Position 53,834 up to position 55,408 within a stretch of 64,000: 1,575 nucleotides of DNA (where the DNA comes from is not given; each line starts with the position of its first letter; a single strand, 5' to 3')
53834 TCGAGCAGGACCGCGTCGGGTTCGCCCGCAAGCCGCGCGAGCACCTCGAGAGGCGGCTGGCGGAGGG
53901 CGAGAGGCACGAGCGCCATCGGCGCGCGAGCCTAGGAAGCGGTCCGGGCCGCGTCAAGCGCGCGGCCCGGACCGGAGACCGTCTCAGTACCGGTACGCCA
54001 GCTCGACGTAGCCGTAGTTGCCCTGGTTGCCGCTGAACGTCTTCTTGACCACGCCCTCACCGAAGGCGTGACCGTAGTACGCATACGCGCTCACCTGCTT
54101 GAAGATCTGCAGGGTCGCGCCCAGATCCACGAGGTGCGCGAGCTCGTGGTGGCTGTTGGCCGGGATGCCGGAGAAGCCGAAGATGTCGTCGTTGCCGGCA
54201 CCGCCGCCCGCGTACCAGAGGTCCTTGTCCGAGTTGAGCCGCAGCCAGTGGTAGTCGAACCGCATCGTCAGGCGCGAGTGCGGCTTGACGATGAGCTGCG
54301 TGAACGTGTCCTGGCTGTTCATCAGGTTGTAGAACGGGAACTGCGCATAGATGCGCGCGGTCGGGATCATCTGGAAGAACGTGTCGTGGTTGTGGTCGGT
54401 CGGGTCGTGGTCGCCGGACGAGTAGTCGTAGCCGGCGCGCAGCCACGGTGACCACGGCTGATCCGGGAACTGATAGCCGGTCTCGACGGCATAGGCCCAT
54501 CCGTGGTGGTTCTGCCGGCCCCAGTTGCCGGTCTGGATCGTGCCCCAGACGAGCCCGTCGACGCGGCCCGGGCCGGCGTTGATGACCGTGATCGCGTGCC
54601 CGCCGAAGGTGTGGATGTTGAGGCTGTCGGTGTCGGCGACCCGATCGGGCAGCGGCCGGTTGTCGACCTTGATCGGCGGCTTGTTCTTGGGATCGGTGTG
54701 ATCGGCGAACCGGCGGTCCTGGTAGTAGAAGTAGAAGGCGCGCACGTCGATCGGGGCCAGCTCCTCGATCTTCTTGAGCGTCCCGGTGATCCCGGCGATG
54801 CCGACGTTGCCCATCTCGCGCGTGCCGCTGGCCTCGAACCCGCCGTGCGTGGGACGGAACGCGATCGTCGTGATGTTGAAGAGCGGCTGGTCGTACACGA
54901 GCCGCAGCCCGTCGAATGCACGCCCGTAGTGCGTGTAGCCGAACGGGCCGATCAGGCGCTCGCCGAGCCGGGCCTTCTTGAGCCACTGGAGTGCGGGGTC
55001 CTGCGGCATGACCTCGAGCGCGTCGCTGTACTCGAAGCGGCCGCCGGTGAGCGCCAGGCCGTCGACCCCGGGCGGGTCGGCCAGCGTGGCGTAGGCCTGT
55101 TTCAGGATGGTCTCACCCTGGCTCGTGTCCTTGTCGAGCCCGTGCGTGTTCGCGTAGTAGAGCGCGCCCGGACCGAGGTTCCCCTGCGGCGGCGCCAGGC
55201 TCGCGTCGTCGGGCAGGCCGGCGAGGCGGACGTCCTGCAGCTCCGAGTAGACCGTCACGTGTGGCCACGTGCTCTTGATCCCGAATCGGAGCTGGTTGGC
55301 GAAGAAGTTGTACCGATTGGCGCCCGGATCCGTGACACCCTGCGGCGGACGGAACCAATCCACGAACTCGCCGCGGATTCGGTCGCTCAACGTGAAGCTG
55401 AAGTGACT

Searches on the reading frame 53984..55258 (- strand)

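Call 81: search_protein_families(library=pfam, proteins=[window:53984-55258:-], max_evalue=0.00001)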
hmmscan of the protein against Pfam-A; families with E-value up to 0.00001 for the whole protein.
window:53984-55258:- (424 aa): 1 family
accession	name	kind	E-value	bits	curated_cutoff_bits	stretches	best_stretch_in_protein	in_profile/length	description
PF13372.12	Alginate_exp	-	4e-27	95.5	25.2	1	70-382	96-359/395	Alginate export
